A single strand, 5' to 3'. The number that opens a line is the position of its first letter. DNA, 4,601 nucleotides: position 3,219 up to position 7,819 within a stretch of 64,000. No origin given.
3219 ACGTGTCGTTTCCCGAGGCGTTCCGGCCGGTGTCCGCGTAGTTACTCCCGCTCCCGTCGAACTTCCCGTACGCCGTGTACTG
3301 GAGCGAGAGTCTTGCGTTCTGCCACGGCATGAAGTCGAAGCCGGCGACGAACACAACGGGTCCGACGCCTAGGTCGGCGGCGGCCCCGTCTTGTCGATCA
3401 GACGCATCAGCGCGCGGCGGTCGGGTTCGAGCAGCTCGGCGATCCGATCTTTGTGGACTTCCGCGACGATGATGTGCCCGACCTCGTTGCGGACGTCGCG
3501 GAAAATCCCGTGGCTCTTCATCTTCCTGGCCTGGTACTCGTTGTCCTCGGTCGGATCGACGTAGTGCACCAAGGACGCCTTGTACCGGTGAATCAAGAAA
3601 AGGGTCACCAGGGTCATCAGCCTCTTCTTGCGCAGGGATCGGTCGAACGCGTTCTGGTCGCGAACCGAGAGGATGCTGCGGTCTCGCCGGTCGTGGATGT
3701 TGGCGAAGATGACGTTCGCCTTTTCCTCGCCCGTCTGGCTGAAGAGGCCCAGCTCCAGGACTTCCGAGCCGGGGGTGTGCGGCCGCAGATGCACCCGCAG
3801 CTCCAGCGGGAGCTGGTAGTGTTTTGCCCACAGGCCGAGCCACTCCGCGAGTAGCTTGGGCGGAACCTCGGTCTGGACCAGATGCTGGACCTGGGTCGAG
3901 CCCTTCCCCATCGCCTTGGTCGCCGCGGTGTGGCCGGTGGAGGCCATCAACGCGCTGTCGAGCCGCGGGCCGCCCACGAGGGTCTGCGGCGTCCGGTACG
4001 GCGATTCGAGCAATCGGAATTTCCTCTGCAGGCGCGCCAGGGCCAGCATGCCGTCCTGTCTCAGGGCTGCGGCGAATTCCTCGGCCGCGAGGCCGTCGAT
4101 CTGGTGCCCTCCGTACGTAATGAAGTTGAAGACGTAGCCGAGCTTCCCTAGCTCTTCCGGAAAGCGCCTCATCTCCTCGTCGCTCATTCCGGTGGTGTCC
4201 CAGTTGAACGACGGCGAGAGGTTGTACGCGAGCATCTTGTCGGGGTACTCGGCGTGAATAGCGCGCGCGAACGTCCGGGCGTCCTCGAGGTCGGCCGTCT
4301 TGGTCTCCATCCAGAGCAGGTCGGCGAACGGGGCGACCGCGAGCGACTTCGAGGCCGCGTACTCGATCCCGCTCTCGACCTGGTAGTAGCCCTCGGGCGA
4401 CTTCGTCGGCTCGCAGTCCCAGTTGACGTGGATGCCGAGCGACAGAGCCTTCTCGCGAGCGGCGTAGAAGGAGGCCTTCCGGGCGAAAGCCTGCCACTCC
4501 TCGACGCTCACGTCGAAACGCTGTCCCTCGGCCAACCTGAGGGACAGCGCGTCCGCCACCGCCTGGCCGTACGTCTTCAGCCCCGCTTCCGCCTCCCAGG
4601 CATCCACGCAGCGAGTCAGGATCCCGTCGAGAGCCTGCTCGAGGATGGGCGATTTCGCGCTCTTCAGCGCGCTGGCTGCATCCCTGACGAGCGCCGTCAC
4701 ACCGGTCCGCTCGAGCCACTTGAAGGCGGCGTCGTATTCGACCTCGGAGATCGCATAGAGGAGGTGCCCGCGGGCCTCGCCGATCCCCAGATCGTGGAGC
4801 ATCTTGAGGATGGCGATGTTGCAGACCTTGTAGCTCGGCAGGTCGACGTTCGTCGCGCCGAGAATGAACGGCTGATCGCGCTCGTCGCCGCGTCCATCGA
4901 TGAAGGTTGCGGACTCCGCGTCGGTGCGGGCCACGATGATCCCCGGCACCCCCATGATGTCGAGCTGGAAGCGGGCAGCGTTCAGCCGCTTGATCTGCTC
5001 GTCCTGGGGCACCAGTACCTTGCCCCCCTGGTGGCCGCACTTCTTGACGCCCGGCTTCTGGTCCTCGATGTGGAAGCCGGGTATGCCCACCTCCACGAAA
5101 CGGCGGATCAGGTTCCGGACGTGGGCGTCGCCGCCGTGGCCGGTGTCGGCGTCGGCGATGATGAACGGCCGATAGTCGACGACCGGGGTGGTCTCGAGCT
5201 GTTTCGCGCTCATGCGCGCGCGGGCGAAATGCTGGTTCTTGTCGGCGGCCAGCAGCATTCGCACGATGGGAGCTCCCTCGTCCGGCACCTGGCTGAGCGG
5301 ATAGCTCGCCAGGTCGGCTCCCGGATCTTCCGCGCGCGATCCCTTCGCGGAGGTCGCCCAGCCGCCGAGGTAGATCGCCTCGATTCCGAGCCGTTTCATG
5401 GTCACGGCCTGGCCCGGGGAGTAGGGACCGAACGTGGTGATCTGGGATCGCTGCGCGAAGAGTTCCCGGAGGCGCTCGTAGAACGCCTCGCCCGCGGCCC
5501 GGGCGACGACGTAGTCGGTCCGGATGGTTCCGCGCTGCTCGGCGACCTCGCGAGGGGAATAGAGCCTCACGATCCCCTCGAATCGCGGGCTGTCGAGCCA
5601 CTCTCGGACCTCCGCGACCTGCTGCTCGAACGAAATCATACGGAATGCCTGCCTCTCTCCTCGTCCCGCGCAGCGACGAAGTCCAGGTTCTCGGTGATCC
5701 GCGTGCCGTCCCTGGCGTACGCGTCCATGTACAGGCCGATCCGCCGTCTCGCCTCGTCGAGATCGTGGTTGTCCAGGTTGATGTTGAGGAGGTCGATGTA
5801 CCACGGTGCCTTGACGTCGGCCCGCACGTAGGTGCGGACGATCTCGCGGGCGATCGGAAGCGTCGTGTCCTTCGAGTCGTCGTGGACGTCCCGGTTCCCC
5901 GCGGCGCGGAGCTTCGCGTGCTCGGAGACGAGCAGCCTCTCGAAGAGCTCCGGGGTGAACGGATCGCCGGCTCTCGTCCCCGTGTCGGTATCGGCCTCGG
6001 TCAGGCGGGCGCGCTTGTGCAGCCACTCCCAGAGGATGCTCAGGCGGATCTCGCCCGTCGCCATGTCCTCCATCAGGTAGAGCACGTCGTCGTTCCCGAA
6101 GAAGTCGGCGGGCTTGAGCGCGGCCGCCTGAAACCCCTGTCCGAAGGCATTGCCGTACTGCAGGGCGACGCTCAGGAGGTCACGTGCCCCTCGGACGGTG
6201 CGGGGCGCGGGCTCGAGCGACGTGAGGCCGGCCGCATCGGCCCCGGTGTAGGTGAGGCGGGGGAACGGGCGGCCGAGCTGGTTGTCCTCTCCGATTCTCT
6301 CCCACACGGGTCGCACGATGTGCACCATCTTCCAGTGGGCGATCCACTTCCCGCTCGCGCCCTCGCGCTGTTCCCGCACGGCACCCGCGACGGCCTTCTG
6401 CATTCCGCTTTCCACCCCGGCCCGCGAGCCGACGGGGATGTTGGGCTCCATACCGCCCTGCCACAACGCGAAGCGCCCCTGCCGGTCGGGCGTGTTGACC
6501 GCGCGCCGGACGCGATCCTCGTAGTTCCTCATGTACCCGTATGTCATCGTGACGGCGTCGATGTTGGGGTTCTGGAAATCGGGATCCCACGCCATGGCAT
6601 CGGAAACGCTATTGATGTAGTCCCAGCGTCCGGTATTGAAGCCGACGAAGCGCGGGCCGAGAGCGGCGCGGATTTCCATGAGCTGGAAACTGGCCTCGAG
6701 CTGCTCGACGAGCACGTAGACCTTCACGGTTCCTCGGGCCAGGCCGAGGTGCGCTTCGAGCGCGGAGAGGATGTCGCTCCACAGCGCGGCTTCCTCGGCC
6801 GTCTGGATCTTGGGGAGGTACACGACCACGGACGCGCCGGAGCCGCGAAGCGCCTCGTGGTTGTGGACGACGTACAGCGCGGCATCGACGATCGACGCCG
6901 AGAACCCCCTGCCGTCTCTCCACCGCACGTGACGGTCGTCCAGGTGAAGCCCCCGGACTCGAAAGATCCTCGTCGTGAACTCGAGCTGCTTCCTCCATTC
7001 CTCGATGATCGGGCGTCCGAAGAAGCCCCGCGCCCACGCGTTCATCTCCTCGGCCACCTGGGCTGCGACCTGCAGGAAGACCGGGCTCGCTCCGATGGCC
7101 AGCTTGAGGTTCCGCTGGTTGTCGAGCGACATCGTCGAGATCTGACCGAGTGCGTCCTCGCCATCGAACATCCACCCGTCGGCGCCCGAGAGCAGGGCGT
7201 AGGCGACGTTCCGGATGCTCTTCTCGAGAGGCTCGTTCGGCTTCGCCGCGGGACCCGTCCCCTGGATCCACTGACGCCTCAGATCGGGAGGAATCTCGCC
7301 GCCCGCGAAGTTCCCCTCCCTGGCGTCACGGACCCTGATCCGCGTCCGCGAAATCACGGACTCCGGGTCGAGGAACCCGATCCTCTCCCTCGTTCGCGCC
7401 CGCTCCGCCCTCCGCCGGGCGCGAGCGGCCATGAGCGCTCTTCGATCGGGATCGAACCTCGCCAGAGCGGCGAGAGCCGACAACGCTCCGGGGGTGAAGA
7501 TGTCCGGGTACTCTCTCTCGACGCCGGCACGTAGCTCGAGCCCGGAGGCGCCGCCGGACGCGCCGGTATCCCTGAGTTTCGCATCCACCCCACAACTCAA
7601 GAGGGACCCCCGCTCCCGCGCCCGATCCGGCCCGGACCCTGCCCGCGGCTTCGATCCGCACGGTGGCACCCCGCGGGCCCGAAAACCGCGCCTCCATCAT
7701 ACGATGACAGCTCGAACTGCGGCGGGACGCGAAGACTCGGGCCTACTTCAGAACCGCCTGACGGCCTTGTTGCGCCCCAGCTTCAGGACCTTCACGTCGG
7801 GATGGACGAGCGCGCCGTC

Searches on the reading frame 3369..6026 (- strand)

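Call 15: search_protein_families(library=pfam, proteins=[window:3369-6026:-], max_evalue=0.00001)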
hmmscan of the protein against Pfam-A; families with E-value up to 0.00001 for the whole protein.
window:3369-6026:- (885 aa): 2 families
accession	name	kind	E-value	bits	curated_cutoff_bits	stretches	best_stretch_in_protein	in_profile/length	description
PF00463.27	ICL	-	1.9e-116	390.2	26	2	137-399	2-262/526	Isocitrate lyase family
PF13714.12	PEP_mutase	-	5.3e-11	43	31.5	1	287-370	70-147/240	Phosphoenolpyruvate phosphomutase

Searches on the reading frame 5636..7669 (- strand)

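Call 15: search_protein_families(library=pfam, proteins=[window:5636-7669:-], max_evalue=0.00001)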
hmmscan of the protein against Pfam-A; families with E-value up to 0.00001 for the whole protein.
window:5636-7669:- (677 aa): 2 families
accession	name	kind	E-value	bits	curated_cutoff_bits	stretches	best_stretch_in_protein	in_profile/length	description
PF01274.28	MS_TIM-barrel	-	3.4e-47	161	26.4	1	235-464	3-229/248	Malate synthase, TIM barrel domain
PF20659.2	MS_C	-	4.3e-06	27.6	23.1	0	529-594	30-87/118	Malate synthase, C-terminal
